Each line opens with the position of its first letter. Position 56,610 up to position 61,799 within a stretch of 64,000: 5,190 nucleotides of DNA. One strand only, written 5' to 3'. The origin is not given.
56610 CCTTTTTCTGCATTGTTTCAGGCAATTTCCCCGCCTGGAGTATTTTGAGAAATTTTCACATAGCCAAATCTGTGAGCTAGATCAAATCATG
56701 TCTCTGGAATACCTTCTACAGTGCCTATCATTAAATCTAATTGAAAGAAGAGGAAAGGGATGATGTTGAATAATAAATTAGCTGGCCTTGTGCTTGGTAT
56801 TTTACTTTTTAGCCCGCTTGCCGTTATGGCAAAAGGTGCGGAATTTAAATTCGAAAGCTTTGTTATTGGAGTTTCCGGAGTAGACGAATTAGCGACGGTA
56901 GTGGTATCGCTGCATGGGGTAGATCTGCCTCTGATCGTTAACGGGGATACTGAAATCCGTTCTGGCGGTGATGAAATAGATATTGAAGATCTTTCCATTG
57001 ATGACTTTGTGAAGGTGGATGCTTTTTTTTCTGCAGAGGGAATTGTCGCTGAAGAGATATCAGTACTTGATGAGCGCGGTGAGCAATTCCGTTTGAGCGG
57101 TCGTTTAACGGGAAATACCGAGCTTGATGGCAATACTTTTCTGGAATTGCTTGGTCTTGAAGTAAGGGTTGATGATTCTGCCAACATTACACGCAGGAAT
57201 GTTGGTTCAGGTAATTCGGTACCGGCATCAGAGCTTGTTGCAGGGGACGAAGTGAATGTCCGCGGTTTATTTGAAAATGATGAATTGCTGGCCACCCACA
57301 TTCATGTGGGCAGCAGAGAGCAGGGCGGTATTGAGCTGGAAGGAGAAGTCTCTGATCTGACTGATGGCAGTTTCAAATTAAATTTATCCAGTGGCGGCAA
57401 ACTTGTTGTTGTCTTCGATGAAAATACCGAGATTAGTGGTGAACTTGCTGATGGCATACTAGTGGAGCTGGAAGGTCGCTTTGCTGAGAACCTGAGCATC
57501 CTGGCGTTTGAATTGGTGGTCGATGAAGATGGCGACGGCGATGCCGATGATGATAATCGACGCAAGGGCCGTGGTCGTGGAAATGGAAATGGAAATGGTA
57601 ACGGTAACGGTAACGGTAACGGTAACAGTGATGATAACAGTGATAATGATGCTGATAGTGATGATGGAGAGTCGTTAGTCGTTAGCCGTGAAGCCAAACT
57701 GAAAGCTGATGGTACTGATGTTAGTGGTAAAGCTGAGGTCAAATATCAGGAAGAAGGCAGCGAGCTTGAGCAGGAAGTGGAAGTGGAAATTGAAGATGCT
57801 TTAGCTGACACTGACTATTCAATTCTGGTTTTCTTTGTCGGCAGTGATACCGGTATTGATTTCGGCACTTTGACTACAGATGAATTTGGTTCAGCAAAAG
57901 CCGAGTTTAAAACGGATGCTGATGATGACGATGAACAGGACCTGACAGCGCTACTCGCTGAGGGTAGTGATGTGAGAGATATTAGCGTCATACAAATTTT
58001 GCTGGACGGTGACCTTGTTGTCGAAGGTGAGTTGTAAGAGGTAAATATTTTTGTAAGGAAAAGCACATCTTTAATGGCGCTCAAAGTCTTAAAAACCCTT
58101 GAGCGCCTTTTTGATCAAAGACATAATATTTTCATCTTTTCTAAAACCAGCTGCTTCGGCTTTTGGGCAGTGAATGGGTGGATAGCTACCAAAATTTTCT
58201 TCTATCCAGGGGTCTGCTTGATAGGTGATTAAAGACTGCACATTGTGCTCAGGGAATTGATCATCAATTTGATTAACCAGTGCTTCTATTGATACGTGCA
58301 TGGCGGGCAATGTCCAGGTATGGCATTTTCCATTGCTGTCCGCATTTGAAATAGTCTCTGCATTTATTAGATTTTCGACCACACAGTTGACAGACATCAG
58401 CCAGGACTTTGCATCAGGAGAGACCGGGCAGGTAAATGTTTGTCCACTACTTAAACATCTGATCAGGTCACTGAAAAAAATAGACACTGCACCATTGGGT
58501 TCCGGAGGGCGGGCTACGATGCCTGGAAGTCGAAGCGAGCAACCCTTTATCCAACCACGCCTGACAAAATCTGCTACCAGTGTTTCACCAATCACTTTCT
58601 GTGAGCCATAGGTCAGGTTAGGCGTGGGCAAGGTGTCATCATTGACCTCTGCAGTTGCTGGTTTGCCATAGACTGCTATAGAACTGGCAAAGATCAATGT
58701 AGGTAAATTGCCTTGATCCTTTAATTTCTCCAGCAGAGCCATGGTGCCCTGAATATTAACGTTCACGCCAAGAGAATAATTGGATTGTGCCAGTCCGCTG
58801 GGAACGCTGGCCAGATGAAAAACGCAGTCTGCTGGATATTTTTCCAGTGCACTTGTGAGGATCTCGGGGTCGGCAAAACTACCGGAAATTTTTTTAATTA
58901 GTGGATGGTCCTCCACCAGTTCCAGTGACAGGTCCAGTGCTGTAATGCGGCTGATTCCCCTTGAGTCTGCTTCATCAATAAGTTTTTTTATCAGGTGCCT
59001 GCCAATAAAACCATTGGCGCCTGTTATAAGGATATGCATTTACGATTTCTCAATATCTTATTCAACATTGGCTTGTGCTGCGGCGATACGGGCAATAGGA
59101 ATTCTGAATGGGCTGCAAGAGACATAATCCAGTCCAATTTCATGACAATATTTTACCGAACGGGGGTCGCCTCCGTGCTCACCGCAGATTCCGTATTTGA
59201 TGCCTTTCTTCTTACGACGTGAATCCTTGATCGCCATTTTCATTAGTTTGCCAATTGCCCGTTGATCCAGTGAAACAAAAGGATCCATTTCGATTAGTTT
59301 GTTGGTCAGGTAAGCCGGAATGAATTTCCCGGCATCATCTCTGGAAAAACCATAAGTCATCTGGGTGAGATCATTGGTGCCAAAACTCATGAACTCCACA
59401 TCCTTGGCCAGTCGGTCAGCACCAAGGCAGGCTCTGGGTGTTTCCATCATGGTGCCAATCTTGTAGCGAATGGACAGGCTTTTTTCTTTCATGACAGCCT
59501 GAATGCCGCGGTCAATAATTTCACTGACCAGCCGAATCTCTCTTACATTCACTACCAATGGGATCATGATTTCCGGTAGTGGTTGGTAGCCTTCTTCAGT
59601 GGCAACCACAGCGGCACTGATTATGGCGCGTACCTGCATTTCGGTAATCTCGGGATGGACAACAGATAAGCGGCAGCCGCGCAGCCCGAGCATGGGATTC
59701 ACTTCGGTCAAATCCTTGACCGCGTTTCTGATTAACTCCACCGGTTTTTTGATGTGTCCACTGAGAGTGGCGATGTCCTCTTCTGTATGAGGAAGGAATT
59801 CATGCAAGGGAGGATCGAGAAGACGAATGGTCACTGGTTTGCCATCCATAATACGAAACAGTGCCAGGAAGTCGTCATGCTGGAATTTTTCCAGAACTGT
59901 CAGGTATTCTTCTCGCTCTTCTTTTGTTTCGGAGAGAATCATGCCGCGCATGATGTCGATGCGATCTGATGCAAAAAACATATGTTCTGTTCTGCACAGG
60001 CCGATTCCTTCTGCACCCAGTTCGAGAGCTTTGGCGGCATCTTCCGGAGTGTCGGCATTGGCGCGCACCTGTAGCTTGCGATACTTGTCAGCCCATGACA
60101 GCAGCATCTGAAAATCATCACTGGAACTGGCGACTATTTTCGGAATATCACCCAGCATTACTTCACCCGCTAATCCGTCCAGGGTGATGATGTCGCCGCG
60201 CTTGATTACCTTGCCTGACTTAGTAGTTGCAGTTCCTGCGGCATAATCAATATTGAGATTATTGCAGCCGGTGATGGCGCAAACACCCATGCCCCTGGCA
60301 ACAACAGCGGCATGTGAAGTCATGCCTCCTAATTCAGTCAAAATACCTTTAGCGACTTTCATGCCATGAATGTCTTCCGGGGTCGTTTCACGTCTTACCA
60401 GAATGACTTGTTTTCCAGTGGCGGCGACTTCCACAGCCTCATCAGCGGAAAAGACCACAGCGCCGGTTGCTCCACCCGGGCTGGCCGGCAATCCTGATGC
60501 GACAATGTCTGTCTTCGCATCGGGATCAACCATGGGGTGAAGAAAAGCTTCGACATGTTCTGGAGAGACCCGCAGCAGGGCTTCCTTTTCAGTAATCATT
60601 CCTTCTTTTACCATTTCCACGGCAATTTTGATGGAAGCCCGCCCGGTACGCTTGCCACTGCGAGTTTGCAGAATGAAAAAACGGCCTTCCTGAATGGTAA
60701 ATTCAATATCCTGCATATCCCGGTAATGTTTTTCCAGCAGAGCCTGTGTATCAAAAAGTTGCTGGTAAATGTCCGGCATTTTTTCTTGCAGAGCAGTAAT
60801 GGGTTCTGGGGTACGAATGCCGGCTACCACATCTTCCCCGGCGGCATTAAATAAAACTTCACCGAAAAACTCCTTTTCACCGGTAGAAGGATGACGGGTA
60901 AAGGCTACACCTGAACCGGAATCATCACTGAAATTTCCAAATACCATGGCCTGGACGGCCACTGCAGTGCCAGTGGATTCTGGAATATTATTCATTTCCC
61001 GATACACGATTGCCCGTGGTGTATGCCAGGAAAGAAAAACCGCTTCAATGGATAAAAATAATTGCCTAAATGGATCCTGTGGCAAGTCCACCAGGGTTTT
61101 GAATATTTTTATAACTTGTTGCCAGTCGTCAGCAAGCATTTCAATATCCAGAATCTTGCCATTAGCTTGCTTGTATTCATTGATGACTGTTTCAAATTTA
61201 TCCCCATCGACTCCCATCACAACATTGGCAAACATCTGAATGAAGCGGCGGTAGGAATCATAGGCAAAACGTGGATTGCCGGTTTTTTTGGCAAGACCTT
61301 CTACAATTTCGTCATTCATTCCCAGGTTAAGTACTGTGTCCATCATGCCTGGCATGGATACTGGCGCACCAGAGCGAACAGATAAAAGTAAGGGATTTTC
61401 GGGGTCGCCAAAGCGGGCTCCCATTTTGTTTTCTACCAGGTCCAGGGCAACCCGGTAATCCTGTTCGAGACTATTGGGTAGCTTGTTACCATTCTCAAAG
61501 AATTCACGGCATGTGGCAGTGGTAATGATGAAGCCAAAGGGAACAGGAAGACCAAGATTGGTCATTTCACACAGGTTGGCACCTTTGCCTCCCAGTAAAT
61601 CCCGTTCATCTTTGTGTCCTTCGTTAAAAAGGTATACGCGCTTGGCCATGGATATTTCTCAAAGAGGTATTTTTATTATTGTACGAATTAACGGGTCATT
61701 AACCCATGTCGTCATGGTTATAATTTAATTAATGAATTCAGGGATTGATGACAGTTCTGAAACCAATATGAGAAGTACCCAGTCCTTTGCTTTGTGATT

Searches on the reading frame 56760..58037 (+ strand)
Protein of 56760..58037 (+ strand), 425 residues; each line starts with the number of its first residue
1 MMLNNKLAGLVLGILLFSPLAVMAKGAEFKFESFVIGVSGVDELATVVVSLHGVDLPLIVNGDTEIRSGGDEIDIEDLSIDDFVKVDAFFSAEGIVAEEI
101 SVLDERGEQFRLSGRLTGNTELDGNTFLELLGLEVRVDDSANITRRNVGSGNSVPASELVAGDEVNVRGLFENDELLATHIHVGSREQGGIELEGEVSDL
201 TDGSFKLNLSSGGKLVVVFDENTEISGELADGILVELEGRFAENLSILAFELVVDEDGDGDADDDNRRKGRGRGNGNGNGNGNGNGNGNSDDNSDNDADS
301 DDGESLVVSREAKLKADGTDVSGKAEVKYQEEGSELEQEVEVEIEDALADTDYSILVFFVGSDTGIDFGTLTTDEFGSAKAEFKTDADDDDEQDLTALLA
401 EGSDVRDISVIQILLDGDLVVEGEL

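Call 6: search_protein_families(library=pfam, proteins=[window:56760-58037:+], max_evalue=0.001)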
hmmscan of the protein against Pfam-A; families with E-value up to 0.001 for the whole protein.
window:56760-58037:+ (425 aa): 2 families
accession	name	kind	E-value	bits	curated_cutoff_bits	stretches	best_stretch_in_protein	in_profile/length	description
PF18914.6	DUF5666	-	5.8e-15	55.8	27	2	194-249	1-56/60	Domain of unknown function (DUF5666)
PF22807.2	TrAA12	-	0.00033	19.5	30.9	1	255-301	384-436/463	TrAA12-like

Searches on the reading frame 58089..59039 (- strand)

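Call 6: search_protein_families(library=pfam, proteins=[window:58089-59039:-], max_evalue=0.001)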
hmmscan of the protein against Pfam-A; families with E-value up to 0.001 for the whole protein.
window:58089-59039:- (316 aa): 7 families
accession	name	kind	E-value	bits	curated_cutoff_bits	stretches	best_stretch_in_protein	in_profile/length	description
PF01370.27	Epimerase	-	4.6e-26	92.1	20.9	1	3-203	1-198/240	NAD dependent epimerase/dehydratase family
PF16363.11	GDP_Man_Dehyd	-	3.9e-18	66.4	27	1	4-167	1-176/332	GDP-mannose 4,6 dehydratase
PF01073.25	3Beta_HSD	-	2.4e-14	53.5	22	1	4-179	1-179/280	3-beta hydroxysteroid dehydrogenase/isomerase family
PF07993.18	NAD_binding_4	-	1.9e-11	44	20.1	1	71-222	90-256/258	Male sterility protein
PF04321.23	RmlD_sub_bind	-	1.1e-08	35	27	1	1-161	1-142/287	RmlD substrate binding domain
PF02719.21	Polysacc_synt_2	-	3.4e-06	26.9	20.2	1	3-108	1-117/293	Polysaccharide biosynthesis protein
PF13460.12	NAD_binding_10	-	2.4e-05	24.7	27.2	1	7-131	1-111/184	NAD(P)H-binding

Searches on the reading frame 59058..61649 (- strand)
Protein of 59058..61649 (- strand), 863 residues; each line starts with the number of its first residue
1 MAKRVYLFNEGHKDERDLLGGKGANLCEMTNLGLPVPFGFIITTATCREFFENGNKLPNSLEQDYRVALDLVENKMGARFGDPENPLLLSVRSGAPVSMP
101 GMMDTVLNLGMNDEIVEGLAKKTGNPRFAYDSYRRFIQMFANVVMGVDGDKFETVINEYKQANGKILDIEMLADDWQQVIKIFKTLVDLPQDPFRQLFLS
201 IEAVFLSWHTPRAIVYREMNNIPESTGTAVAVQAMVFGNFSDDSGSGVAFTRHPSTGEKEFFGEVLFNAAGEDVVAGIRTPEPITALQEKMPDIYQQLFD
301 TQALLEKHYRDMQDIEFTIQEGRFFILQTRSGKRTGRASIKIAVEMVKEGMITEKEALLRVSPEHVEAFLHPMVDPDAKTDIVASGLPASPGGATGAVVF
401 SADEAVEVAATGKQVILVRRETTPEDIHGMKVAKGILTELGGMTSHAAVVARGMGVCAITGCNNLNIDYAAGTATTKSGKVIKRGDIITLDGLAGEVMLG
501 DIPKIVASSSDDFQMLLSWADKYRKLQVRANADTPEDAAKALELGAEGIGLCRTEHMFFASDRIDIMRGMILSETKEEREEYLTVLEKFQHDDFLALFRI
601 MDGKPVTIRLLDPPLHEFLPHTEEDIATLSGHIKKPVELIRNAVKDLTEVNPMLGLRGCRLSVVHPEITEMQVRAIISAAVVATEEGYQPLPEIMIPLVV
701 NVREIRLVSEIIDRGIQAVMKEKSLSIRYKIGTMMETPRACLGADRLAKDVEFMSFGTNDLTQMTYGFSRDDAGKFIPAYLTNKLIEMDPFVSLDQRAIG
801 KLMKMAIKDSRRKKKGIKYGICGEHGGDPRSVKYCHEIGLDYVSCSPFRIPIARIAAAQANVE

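Call 6: search_protein_families(library=pfam, proteins=[window:59058-61649:-], max_evalue=0.001)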
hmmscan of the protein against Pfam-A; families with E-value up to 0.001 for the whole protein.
window:59058-61649:- (863 aa): 3 families
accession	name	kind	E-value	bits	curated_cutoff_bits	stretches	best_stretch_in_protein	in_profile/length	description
PF02896.24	PEP-utilizers_C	-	4.4e-79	266.1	22.8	1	511-861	5-292/293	PEP-utilising enzyme, PEP-binding domain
PF01326.24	PPDK_N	-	1e-53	183.2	27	2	17-290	2-226/328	Pyruvate phosphate dikinase, AMP/ATP-binding domain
PF00391.29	PEP-utilizers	-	9.7e-24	83.2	23.1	1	413-495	3-72/72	PEP-utilising enzyme, mobile domain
